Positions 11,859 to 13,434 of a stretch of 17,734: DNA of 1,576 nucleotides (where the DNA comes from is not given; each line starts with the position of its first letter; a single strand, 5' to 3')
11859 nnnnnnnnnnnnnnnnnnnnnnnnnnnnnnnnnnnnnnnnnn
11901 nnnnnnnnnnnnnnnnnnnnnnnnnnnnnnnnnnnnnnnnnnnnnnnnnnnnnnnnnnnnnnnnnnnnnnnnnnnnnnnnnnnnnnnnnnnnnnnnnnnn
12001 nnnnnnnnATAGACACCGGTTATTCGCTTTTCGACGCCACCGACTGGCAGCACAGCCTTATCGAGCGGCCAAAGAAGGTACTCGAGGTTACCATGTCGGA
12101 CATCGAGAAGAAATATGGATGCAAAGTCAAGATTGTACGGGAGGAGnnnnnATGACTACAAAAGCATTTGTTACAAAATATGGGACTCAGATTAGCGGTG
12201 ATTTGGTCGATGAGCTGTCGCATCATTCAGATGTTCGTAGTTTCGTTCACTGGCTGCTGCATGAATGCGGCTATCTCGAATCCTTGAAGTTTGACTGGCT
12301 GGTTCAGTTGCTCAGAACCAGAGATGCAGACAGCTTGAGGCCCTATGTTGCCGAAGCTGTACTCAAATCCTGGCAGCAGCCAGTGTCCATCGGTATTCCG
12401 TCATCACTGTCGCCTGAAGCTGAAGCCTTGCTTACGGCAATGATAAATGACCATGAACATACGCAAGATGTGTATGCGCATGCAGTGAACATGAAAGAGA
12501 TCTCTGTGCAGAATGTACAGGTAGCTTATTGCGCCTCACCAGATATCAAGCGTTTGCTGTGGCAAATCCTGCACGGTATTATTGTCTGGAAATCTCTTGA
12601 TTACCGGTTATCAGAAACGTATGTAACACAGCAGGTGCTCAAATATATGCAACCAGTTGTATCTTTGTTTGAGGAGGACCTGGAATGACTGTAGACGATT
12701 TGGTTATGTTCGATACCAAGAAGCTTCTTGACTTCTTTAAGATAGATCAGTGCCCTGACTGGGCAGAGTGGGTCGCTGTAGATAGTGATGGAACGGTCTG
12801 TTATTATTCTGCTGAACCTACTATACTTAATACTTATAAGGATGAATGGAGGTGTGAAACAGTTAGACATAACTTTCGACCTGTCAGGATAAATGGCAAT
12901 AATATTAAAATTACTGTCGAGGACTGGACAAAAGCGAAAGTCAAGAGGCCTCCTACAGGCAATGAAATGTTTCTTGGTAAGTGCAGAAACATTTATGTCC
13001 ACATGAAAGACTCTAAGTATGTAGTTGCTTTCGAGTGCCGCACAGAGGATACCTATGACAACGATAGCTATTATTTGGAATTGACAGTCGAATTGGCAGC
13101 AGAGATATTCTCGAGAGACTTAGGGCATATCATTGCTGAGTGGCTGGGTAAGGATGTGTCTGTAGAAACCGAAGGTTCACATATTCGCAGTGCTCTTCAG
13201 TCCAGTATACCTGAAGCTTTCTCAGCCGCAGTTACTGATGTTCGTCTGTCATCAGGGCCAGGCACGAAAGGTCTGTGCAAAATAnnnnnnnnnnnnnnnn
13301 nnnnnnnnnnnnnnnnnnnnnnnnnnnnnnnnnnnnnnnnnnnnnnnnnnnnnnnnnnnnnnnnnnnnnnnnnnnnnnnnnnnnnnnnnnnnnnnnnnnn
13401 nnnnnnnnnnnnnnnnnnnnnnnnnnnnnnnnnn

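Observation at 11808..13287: Module shuffling: CPDWA-motif proteins and a tail motif shared with paralog 1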

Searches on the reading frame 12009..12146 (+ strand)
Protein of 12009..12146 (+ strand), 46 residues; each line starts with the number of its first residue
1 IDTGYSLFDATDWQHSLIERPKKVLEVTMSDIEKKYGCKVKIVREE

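Call 31: find_homologous_proteins(query=A4, max_evalue=0.001)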
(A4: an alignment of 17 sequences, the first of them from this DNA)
Query A4 (17 sequences) (46 aa, profile of the alignment): 49 proteins with E <= 0.001 among 1765 candidates.
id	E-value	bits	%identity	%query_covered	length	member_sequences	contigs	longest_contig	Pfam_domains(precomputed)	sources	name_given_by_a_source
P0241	6.1e-16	76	77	96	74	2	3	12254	-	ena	-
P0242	4.3e-15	73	74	93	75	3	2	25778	-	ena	-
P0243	2.0e-14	71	78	78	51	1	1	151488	-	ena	-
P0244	1.1e-13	69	77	85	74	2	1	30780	-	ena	-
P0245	2.4e-13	68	82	83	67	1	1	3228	-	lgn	-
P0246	3.5e-13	67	68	48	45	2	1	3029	-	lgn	-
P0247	4.5e-13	67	71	46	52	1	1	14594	-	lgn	-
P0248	6.6e-13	66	51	85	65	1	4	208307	-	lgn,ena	-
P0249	9.1e-13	66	60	65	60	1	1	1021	-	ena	-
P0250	9.9e-13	66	65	43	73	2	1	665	-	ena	-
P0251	1.5e-12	65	64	48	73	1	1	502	-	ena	-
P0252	4.0e-12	64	65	43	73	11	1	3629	-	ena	-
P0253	4.1e-12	64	50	65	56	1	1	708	-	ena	-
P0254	4.7e-12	63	52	72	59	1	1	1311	-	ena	-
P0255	5.6e-12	63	49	80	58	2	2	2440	-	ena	-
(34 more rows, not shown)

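Call 77: find_related_loci(query=A4, collection=genome_contigs, flank=3000)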
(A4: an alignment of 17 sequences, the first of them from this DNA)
Query A4 (46 aa) in genome_contigs; peptide patterns used: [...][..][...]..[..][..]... (x = any residue, [..] = any of these).
63 stretches matched a pattern; 1 encode a relative of the query (tblastn E <= 1e-3); 1 distinct loci.
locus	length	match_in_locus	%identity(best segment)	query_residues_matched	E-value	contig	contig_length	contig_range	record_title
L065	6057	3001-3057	68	24-42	4e-6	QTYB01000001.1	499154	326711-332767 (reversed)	Ruminococcus sp. AM36-2AA AM36-2AA.Scaf1, whole genome shotgun sequence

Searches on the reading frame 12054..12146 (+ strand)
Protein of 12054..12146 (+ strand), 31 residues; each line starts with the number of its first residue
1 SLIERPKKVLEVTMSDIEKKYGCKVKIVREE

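Call 50: search_solved_structures(query=A3, max_evalue=10, show_alignments=3)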
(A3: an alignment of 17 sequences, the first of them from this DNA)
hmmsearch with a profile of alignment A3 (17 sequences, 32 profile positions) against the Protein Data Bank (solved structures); distinct sequences matched with E-value up to 10: 20.
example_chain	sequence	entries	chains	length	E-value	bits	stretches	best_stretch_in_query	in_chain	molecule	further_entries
1d5a_A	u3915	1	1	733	0.05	16.4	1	9-26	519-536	PROTEIN (DNA POLYMERASE)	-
1qqc_A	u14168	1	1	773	0.053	16.3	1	9-26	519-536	DNA POLYMERASE II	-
5cyw_B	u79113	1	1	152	0.26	14.1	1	22-31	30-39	Interferon antagonist C7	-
7b06_A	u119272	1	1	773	1.1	12.1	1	9-26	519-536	DNA polymerase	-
9gp8_A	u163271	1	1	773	1.1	12.1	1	9-26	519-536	DNA polymerase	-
9oax_A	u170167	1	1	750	1.3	11.9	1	9-26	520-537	5-270, TNA polymerase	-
9oay_A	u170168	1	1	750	1.3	11.9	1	9-26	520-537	8-64, TNA polymerase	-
8t3x_A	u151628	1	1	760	1.3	11.8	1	9-26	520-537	10-92, TNA polymerase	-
7b07_A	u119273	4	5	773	1.3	11.8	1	9-26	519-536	DNA polymerase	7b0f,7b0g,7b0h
7b08_A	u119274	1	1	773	1.3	11.8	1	9-26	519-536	DNA polymerase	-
1tgo_A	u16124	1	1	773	1.3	11.8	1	9-26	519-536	PROTEIN (THERMOSTABLE B DNA POLYMERASE)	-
2vwj_A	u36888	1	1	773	1.3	11.8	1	9-26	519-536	DNA POLYMERASE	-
2vwk_A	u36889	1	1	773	1.3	11.8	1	9-26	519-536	DNA POLYMERASE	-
2xhb_A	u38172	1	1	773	1.3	11.8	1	9-26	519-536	DNA POLYMERASE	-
9mye_A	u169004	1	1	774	1.3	11.8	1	9-26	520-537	DNA polymerase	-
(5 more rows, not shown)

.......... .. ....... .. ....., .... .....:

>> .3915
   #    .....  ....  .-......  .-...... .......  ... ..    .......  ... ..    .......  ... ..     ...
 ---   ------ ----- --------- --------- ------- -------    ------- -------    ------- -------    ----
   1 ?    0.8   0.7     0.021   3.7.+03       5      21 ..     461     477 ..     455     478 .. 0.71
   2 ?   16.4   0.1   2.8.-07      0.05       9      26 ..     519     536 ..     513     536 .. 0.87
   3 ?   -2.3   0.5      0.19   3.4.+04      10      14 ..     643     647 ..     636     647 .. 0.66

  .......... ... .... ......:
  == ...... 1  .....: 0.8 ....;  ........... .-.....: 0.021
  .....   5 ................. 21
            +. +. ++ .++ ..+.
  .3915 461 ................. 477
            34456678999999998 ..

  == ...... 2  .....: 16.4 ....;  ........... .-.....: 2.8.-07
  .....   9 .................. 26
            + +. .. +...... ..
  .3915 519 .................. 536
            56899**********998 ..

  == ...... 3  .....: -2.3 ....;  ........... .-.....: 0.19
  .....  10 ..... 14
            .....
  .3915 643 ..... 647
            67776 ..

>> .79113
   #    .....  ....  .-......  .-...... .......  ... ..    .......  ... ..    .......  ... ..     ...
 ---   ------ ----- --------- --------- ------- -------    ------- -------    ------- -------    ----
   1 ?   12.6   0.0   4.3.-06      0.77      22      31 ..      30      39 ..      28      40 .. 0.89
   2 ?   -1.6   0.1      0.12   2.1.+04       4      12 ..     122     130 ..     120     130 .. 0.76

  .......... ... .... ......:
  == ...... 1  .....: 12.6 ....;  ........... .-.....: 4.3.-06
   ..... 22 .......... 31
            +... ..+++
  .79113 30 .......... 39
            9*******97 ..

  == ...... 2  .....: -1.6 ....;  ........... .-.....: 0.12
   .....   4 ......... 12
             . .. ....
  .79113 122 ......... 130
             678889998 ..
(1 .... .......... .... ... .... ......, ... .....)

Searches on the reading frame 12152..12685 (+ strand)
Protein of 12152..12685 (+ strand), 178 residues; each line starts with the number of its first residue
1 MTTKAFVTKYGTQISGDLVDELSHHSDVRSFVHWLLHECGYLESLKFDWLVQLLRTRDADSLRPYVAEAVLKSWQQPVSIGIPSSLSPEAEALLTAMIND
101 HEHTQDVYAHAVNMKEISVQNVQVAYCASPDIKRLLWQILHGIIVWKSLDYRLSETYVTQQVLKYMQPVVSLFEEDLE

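Call 9: search_protein_families(library=pfam, proteins=[window:12152-12685:+], max_evalue=0.1)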
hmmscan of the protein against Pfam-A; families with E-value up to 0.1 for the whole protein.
window:12152-12685:+ (178 aa): 1 family
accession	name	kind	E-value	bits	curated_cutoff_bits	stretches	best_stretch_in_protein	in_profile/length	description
PF11150.13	DUF2927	-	0.095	13.2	26.2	0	69-138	23-93/206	Protein of unknown function (DUF2927)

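Call 10: search_protein_families(library=phrogs, proteins=[window:12152-12685:+], max_evalue=0.1)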
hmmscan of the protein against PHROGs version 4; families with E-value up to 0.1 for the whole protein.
window:12152-12685:+ (178 aa): 0 families

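Call 74: search_protein_families(library=ncbifam, proteins=[window:12152-12685:+], max_evalue=0.01)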
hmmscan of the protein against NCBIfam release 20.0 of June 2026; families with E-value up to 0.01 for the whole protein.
window:12152-12685:+ (178 aa): 0 families

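Call 75: search_protein_families(library=padloc, proteins=[window:12152-12685:+], max_evalue=0.01)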
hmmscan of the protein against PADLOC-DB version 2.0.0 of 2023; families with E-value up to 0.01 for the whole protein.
window:12152-12685:+ (178 aa): 1 family
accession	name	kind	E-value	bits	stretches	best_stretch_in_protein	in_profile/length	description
PDLC02826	DpdD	-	0.0042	13.3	1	43-125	315-396/729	DpdD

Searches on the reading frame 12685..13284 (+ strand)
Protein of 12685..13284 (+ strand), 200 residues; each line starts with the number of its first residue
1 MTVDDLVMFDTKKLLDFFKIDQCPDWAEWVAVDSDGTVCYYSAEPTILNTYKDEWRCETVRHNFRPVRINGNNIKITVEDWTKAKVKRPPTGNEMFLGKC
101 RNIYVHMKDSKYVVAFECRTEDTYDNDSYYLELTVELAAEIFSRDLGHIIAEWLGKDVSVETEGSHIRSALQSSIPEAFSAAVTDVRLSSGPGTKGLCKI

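Call 9: search_protein_families(library=pfam, proteins=[window:12685-13284:+], max_evalue=0.1)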
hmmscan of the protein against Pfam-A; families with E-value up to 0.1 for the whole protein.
window:12685-13284:+ (200 aa): 0 families

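Call 10: search_protein_families(library=phrogs, proteins=[window:12685-13284:+], max_evalue=0.1)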
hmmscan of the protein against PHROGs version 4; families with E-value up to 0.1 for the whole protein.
window:12685-13284:+ (200 aa): 5 families
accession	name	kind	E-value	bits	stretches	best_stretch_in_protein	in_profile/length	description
phrog_21375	-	unknown function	5.2e-09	37.5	1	22-93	10-79/189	-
phrog_1972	-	unknown function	1.2e-08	35.7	1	24-124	43-137/160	-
phrog_26007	-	unknown function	0.006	17.7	1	23-63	29-70/110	-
phrog_14495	-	unknown function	0.0068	17.3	1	15-62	55-104/140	-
phrog_34522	-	unknown function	0.022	16.2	0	23-44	12-33/126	-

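Call 74: search_protein_families(library=ncbifam, proteins=[window:12685-13284:+], max_evalue=0.01)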
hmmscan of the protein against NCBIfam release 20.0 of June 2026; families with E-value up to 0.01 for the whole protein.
window:12685-13284:+ (200 aa): 0 families

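Call 75: search_protein_families(library=padloc, proteins=[window:12685-13284:+], max_evalue=0.01)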
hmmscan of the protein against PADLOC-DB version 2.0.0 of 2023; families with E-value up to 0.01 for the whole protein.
window:12685-13284:+ (200 aa): 0 families
